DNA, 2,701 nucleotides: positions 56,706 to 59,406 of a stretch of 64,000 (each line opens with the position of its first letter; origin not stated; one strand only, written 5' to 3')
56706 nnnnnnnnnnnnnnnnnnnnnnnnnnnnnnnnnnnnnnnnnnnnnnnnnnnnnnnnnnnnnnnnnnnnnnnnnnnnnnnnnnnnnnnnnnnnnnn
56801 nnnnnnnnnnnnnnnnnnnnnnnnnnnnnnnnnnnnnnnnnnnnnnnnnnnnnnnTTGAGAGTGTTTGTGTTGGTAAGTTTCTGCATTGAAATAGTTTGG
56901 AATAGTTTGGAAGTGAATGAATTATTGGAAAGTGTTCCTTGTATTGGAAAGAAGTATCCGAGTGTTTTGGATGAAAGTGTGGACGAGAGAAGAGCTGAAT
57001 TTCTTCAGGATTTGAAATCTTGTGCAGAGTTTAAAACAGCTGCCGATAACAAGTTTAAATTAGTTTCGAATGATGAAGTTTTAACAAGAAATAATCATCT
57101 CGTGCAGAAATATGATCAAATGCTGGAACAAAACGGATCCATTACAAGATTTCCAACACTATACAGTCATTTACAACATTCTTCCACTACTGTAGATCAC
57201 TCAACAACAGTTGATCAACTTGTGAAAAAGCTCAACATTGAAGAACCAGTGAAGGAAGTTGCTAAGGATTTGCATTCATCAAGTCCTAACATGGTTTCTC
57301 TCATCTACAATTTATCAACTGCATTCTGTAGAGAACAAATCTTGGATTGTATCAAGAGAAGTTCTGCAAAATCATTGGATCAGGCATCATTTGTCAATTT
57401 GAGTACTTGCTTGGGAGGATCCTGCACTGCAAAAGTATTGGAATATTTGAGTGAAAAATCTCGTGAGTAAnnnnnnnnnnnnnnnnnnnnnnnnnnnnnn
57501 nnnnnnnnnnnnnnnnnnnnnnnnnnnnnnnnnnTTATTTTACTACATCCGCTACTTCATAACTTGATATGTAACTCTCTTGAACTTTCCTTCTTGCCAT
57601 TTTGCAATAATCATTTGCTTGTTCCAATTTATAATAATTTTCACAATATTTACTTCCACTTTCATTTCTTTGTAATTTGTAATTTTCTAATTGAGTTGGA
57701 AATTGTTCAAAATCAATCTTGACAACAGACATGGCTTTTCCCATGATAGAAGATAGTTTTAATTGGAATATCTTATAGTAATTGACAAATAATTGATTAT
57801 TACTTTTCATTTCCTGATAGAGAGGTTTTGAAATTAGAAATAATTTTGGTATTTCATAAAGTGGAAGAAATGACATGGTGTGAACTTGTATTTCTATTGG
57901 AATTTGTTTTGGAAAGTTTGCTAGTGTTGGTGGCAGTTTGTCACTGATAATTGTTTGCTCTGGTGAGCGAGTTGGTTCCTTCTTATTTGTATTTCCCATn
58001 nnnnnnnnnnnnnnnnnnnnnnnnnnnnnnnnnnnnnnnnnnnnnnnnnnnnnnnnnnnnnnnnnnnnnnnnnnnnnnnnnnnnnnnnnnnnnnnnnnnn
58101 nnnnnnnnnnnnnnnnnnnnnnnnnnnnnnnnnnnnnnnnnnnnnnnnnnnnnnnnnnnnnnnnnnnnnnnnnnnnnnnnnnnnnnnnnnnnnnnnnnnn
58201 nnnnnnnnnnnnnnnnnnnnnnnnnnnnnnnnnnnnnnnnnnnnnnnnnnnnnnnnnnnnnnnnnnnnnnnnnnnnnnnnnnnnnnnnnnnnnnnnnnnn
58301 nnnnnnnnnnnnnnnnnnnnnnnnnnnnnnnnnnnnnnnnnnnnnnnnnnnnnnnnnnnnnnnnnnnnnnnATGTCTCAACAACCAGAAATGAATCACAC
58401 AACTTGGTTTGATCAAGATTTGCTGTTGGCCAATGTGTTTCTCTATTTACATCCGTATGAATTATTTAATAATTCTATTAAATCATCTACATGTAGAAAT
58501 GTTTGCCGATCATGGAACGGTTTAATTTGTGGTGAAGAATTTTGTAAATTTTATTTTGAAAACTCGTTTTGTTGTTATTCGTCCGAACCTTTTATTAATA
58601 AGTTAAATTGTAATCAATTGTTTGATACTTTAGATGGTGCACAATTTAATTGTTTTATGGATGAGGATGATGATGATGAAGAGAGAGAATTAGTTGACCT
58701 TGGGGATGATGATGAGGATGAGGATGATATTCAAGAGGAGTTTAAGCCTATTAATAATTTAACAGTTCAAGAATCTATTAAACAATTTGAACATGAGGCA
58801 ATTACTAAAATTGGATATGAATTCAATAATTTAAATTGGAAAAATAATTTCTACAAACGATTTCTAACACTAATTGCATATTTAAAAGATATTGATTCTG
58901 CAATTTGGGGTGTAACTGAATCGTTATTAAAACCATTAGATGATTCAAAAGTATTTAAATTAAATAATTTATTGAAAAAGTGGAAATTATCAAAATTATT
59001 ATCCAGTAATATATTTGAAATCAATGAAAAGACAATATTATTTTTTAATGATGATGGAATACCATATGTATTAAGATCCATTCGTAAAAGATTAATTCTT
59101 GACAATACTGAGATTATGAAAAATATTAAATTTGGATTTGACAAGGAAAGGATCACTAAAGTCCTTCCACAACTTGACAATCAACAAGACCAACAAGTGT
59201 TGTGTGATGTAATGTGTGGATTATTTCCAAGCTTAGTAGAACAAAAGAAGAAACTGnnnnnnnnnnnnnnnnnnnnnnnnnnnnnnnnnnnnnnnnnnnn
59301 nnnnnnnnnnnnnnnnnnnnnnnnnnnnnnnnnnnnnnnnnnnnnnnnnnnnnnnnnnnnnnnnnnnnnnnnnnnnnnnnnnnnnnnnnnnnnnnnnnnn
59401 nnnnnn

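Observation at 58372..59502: F-box protein with a C-terminal HMG box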

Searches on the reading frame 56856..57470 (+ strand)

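Call 9: search_protein_families(library=pfam, proteins=[window:56856-57470:+], max_evalue=0.1)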
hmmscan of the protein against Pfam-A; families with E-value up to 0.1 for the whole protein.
window:56856-57470:+ (204 aa): 1 family
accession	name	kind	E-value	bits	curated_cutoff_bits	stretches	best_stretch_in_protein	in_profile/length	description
PF15601.11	Imm70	-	0.038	14.1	26.7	0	87-158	24-104/131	Immunity protein 70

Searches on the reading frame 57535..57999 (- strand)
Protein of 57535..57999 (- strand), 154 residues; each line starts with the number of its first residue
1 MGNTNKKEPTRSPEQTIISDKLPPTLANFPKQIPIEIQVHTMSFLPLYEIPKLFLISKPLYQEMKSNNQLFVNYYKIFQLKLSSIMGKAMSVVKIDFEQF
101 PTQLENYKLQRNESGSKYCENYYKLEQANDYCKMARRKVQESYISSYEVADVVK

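Call 9: search_protein_families(library=pfam, proteins=[window:57535-57999:-], max_evalue=0.1)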
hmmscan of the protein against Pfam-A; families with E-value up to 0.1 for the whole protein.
window:57535-57999:- (154 aa): 1 family
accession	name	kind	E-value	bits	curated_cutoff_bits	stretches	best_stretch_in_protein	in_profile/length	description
PF10061.14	DUF2299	-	0.037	14.2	22.8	1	46-83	96-133/138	Uncharacterized conserved protein (DUF2299)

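Call 23: search_protein_families(library=pfam, proteins=[window:57535-57999:-], max_evalue=10)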
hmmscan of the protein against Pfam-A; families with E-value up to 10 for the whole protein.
window:57535-57999:- (154 aa): 1 family
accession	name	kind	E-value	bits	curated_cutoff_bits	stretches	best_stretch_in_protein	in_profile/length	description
PF10061.14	DUF2299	-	0.037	14.2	22.8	1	46-83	96-133/138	Uncharacterized conserved protein (DUF2299)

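Call 24: list_cluster_members(proteins=[window:57538-57999:-, window:58372-59499:+, P0001])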
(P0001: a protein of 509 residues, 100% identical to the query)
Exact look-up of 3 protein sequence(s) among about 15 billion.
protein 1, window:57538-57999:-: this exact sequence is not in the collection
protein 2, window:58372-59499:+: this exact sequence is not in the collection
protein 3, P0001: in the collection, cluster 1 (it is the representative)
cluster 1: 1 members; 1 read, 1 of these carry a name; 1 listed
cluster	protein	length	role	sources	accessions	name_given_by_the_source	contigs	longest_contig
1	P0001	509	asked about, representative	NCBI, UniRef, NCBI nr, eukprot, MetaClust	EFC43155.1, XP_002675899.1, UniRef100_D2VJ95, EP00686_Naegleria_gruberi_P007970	predicted protein [Naegleria gruberi] | Predicted protein n=1 Tax=Naegleria gruberi TaxID=5762 RepID=D2VJ95_NAEGR | uncharacterized protein NAEGRDRAFT_50001 [Naegleria gruberi]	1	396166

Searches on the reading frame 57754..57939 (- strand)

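Call 68: search_protein_families(library=pfam, proteins=[window:57754-57939:-], max_evalue=10)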
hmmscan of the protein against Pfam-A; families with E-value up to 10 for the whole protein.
seq(62 aa): 1 family
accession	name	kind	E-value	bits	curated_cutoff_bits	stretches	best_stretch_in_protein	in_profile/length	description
PF10061.14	DUF2299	-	0.015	15.5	22.8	1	25-62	95-132/138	Uncharacterized conserved protein (DUF2299)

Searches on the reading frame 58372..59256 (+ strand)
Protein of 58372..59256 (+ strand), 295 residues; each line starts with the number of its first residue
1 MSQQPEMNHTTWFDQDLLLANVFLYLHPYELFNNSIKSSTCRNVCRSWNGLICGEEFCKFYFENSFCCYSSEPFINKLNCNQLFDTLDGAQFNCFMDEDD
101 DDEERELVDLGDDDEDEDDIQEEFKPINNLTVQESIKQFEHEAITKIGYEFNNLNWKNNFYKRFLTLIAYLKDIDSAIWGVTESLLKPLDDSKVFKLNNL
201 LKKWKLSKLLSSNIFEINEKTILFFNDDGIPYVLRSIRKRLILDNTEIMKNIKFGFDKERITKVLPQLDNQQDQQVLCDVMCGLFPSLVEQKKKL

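Call 18: find_homologous_proteins(query=window:58372-59256:+, max_evalue=10)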
Query seq(295 aa) (295 aa): 1 proteins with E <= 10 among 910 candidates.
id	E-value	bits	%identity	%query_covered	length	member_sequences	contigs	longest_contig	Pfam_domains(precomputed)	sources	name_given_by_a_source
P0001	1.8e-130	453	100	70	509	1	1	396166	PF00505.26,PF09011.17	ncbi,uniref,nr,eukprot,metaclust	ncbi:predicted protein [Naegleria gruberi]|uniref:Predicted protein n=1 Tax=Naegleria gruberi TaxID=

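Call 26: search_protein_representatives(protein=window:58372-59256:+)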
Query: 295 residues. Proteins with E-value up to 0.001 (for the whole library): 6; up to 1e-10: 3; up to 1e-30: 2. The best 6 are listed.
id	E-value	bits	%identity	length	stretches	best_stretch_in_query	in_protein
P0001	5.7e-131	452.6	76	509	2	83-295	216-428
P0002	2.4e-39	151.8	44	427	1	11-289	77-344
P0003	6.1e-13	65.1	36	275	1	122-289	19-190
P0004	3.1e-10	56.2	46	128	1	44-163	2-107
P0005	1.3e-04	37.8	36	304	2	44-70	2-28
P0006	5.4e-04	35.8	32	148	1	7-93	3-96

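Call 28: list_cluster_members(proteins=[P0002, P0003, P0004, P0005, P0006])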
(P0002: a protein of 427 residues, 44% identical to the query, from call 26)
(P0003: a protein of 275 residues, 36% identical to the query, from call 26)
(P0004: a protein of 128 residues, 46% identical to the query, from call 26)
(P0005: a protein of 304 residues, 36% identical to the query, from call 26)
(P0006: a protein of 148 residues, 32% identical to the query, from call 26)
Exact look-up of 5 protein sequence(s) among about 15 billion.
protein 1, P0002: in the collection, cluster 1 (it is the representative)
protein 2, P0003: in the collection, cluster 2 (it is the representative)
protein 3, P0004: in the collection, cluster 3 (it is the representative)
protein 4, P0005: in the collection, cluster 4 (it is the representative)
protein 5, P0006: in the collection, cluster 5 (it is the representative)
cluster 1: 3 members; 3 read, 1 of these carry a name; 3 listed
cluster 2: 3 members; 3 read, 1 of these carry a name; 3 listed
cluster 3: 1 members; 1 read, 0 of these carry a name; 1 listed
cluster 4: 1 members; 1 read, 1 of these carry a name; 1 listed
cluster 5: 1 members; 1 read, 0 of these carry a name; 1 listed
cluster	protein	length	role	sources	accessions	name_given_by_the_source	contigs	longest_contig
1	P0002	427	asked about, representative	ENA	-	-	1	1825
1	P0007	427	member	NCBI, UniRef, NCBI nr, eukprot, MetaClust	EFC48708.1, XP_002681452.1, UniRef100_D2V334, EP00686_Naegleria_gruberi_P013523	predicted protein [Naegleria gruberi] | Predicted protein n=1 Tax=Naegleria gruberi TaxID=5762 RepID=D2V334_NAEGR | uncharacterized protein NAEGRDRAFT_46309 [Naegleria gruberi]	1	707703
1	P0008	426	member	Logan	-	-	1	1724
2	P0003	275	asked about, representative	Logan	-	-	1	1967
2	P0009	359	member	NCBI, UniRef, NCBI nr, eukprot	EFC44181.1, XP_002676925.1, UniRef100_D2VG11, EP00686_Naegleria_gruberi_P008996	predicted protein [Naegleria gruberi] | Predicted protein n=1 Tax=Naegleria gruberi TaxID=5762 RepID=D2VG11_NAEGR | uncharacterized protein NAEGRDRAFT_67815 [Naegleria gruberi]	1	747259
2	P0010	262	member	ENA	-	-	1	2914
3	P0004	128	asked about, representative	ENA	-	-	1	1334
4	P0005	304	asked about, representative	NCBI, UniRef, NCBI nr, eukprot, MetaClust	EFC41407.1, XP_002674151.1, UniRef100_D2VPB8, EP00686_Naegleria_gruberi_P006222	predicted protein [Naegleria gruberi] | Predicted protein n=1 Tax=Naegleria gruberi TaxID=5762 RepID=D2VPB8_NAEGR | uncharacterized protein NAEGRDRAFT_70799 [Naegleria gruberi]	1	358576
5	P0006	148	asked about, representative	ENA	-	-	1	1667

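Call 29: search_protein_families(library=pfam, proteins=[P0002, P0003, P0004, P0005, P0006], max_evalue=10)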
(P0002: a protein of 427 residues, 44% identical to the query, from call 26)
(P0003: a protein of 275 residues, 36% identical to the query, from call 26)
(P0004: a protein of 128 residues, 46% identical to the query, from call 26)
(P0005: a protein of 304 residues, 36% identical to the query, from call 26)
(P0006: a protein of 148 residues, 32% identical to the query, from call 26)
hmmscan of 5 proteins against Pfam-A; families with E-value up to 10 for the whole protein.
P0002 (427 aa): 5 families
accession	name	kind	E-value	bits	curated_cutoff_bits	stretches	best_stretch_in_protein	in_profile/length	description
PF00505.25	HMG_box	-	5.9e-14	52.7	25.4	1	352-418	1-67/69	HMG (high mobility group) box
PF09011.16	HMG_box_2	-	1.3e-06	29.4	22.4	1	353-415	5-67/72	HMG-box domain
PF12937.12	F-box-like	-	0.023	14.9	24.3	1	84-122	8-37/47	F-box-like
PF08073.18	CHDNT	-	0.044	14.1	27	1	359-395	15-51/54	CHDNT (NUC034) domain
PF00646.38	F-box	-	0.082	13.3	20.5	1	84-125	8-40/43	F-box domain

P0003 (275 aa): 3 families
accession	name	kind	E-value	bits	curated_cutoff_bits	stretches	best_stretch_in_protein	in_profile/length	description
PF00505.25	HMG_box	-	1.1e-14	55.1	25.4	1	201-267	2-68/69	HMG (high mobility group) box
PF09011.16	HMG_box_2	-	3.5e-10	40.8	22.4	1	201-266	5-70/72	HMG-box domain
PF06244.18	Ccdc124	-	0.05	14.4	24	1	201-244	35-78/82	Coiled-coil domain-containing protein 124 /Oxs1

P0004 (128 aa): 2 families
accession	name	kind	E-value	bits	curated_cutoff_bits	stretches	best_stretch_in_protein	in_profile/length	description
PF12408.13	DUF3666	-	0.051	13.3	25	1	10-24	22-36/47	Ribose-5-phosphate isomerase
PF23731.1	ARM_ECM29_C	-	0.15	12.8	27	1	51-98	59-108/241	ECM29, C-terminal ARM-like repeats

P0005 (304 aa): 3 families
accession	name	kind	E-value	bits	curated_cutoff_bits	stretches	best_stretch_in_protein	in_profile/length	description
PF00505.25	HMG_box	-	0.003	18.4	25.4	1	238-297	7-68/69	HMG (high mobility group) box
PF09011.16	HMG_box_2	-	0.013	16.5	22.4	1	241-291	13-65/72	HMG-box domain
PF01320.23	Colicin_Pyocin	-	0.06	13.9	21.2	1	161-208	12-56/82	Colicin immunity protein / pyocin immunity protein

P0006 (148 aa): 2 families
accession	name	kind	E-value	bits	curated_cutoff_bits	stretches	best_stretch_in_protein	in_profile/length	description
PF00646.38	F-box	-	0.024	15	20.5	1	14-29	8-23/43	F-box domain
PF12937.12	F-box-like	-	0.14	12.4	24.3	1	14-30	8-24/47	F-box-like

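Call 37: search_protein_families(library=pfam, proteins=[P0009, P0007], max_evalue=10)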
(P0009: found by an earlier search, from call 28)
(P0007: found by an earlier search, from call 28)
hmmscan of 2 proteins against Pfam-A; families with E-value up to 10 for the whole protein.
P0009 (359 aa): 3 families
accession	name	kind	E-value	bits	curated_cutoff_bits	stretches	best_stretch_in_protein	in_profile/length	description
PF00505.25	HMG_box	-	4.9e-14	53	25.4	1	285-351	2-68/69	HMG (high mobility group) box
PF09011.16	HMG_box_2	-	4.3e-09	37.3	22.4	1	285-350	5-70/72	HMG-box domain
PF00646.38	F-box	-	0.029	14.8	20.5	1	10-46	8-40/43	F-box domain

P0007 (427 aa): 5 families
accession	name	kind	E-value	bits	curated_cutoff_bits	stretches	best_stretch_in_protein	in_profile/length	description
PF00505.25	HMG_box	-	1.8e-13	51.1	25.4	1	352-417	1-66/69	HMG (high mobility group) box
PF09011.16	HMG_box_2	-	2.1e-06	28.8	22.4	1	353-414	5-66/72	HMG-box domain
PF08073.18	CHDNT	-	0.035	14.4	27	1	359-395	15-51/54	CHDNT (NUC034) domain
PF12937.12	F-box-like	-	0.037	14.2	24.3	1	84-123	8-38/47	F-box-like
PF00646.38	F-box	-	0.14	12.6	20.5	1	84-124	8-39/43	F-box domain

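Call 42: find_encoding_contigs(protein=P0005, flank=3000, max_places=2)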
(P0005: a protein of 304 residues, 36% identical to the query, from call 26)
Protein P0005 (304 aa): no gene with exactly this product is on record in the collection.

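Call 43: find_encoding_contigs(protein=P0006, flank=3000, max_places=2)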
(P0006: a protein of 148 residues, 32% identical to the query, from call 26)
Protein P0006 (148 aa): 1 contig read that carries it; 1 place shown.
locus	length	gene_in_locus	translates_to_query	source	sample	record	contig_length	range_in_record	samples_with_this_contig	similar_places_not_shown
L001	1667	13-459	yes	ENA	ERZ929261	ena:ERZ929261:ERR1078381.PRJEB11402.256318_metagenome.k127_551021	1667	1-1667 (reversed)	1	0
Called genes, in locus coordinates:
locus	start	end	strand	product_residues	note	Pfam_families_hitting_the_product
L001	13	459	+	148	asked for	-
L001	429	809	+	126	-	-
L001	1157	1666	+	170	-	?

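Call 45: find_encoding_contigs(protein=P0004, flank=3000, max_places=2)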
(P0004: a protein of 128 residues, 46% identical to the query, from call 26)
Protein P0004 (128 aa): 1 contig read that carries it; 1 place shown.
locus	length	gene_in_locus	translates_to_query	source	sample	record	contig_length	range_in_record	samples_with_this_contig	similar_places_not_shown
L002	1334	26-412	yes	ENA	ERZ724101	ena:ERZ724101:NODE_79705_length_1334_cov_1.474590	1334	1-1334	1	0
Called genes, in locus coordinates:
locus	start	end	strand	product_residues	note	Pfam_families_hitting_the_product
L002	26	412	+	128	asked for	-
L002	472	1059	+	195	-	PF06197:DUF998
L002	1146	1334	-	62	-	?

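Call 46: find_encoding_contigs(protein=P0002, flank=3000, max_places=2)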
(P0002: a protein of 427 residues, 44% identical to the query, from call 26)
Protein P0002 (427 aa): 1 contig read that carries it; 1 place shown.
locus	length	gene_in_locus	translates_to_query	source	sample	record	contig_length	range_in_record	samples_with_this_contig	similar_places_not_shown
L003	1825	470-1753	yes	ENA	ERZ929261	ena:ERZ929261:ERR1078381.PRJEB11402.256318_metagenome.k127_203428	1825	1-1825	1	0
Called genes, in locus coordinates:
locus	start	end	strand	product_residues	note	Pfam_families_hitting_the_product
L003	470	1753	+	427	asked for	PF00505:HMG_box, PF09011:HMG_box_2 (weak)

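Call 68: search_protein_families(library=pfam, proteins=[L001:414-806:+], max_evalue=10)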
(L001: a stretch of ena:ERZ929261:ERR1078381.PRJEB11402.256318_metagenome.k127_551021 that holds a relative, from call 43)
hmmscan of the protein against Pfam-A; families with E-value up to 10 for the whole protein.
L001:414-806:+ (131 aa): 2 families
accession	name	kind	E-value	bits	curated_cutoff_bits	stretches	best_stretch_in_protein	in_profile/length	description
PF09011.16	HMG_box_2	-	0.022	15.9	22.4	1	82-119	28-65/72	HMG-box domain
PF05890.17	Ebp2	-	0.077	13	28.8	1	81-116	110-145/246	Eukaryotic rRNA processing protein EBP2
